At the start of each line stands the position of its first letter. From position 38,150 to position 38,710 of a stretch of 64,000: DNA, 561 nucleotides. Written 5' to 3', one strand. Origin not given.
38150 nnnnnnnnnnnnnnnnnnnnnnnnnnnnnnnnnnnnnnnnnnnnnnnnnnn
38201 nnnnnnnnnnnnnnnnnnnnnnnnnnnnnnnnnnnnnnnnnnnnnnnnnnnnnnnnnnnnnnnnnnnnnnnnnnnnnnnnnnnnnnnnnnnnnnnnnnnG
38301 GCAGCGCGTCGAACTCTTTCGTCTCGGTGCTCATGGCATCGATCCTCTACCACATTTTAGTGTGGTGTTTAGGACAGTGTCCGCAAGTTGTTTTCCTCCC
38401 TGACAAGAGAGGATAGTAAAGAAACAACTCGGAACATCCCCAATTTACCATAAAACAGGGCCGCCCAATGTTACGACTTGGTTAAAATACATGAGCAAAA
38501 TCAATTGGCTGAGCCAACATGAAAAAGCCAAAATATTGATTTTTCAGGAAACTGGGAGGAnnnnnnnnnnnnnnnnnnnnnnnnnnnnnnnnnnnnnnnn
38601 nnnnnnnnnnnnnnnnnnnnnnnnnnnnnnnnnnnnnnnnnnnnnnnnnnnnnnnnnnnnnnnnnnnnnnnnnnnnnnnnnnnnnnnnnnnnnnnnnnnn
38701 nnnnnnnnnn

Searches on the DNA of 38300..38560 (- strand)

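Call 82: build_rna_model(alignment_id=A8, structure=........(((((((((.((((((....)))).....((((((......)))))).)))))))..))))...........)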
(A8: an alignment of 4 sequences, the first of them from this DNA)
Model R2 built from alignment A8 (4 sequences, 80 columns); structure: as given.
model positions 80; base pairs 21; branch points 1; effective number of sequences 2.32; information 0.709 bits per position. Calibrated on 0.2 Mb of random sequence (short: E-values are rough).
structure used (alignment columns):
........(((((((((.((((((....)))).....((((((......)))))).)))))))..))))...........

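Call 83: search_with_rna_model(model_id=R2, sources=[window, L001, L002, L003, L004, L005, L006, L007, L009, L010, L011, L012, L013, L014, L015, L016, L017, L018, L019, L020, L021, L022, L023, L024, L081, L082, L083, L084, L085, L086, L098, L099, L100, L101, L102, L103, L104, L105, L106], max_evalue=5, show_alignments=6)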
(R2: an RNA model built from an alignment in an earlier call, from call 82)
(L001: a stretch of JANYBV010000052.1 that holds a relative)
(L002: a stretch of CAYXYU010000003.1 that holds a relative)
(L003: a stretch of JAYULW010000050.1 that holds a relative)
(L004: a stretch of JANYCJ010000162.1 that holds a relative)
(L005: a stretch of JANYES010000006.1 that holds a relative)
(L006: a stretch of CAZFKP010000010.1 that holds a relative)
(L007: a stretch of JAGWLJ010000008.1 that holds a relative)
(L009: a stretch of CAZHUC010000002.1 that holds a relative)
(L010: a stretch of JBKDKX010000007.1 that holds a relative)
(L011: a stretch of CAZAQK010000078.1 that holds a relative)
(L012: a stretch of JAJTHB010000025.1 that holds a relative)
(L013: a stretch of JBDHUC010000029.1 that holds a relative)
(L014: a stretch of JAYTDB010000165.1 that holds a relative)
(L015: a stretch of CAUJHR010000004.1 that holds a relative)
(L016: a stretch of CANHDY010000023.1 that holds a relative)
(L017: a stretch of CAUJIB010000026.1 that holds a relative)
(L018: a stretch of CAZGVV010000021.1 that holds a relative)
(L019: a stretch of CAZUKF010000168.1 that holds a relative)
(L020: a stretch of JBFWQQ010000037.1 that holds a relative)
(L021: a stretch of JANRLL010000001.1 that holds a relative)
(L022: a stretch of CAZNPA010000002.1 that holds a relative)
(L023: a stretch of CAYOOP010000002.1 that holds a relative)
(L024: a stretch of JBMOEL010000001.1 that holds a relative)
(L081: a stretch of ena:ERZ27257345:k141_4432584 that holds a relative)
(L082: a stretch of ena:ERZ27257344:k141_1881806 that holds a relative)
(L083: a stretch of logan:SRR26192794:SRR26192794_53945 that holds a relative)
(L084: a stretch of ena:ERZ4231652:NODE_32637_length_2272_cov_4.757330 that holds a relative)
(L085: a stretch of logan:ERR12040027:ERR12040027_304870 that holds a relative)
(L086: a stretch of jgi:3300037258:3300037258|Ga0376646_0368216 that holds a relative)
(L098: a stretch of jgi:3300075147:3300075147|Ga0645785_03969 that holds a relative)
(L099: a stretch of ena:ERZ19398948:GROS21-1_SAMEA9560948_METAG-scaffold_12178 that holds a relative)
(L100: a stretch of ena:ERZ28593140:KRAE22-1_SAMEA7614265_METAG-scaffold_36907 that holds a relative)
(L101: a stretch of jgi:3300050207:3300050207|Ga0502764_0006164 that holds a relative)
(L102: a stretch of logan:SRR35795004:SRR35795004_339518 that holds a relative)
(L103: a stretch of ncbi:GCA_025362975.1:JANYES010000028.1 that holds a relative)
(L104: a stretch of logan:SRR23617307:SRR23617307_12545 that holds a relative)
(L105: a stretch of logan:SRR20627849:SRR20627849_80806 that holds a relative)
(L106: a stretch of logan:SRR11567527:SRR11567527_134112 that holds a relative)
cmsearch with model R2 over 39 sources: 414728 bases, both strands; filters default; matches with E-value up to 5: 12.
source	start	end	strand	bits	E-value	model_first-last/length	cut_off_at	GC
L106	157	236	+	95.5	2.5e-25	1-80/80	no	0.47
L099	241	319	+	88.9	2.4e-23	1-80/80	no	0.48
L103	2912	2985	+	74.8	3.7e-19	1-80/80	no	0.46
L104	2801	2874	+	74.8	3.7e-19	1-80/80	no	0.46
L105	1858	1931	+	74.8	3.7e-19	1-80/80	no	0.46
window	38369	38441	-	70.4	7.6e-18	1-80/80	no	0.47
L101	10831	10901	+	14.4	0.37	1-80/80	no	0.45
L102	1013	1083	+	14.4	0.37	1-80/80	no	0.45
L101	9904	9964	+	14.4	0.38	1-80/80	no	0.49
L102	86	146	+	14.4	0.38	1-80/80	no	0.49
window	21598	21678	+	12.2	1.7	1-80/80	no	0.46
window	38373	38443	+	11.1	3.6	1-80/80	no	0.46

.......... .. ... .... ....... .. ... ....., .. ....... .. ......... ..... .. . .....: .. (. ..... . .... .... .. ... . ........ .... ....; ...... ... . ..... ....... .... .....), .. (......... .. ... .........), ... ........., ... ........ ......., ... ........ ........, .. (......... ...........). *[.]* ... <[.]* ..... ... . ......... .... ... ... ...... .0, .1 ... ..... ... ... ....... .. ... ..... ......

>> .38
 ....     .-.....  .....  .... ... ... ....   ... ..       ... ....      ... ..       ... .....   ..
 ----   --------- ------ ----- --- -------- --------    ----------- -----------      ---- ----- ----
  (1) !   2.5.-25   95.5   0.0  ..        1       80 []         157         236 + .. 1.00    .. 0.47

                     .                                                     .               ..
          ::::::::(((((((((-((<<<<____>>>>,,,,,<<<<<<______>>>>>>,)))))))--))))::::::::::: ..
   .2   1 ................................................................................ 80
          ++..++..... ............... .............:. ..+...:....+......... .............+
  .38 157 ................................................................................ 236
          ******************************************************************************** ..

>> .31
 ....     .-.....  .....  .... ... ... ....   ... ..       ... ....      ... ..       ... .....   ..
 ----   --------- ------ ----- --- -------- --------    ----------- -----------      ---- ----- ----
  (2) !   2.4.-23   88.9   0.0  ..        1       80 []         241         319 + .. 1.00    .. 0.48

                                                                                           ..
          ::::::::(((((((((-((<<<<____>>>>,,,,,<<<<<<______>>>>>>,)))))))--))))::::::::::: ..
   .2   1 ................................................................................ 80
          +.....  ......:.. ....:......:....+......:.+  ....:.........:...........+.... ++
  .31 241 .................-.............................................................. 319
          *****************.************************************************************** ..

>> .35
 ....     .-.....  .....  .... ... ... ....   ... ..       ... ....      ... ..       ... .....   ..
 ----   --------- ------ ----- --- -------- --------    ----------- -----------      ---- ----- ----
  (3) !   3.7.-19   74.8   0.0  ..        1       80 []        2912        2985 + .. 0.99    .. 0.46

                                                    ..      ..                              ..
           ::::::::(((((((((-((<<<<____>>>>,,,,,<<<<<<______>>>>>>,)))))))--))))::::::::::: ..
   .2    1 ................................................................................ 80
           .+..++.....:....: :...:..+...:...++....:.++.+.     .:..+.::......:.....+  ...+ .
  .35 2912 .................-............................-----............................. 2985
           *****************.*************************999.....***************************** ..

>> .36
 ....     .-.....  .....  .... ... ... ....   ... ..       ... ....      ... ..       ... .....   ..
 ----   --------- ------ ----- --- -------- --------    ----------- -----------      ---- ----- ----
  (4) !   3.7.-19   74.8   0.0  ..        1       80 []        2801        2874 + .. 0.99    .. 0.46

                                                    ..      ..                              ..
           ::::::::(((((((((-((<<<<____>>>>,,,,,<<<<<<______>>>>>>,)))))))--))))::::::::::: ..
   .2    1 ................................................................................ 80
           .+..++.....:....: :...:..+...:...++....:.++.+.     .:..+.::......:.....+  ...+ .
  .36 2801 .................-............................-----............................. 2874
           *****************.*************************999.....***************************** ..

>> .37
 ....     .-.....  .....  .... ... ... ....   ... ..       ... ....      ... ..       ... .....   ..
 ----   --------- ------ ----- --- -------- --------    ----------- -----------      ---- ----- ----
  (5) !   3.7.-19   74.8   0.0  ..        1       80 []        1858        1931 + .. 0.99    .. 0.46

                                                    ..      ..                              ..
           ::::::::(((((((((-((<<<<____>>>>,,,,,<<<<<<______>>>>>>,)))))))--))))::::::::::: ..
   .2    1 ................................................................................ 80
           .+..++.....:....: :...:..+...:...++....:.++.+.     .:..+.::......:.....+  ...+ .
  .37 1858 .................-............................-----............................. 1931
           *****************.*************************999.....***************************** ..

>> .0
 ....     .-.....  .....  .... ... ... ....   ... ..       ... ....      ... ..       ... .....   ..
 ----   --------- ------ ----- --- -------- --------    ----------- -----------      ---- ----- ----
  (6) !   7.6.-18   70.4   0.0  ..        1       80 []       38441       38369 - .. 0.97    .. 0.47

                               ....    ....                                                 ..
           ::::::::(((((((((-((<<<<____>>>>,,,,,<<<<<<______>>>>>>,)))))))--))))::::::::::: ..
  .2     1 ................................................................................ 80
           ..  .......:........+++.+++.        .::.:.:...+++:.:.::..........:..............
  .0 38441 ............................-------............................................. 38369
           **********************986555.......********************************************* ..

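Call 84: search_rna_families(source=window, start=38300, end=38560, threshold=evalue, max_evalue=1)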
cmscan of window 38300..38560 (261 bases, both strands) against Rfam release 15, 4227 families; matches with E-value up to 1: 0.
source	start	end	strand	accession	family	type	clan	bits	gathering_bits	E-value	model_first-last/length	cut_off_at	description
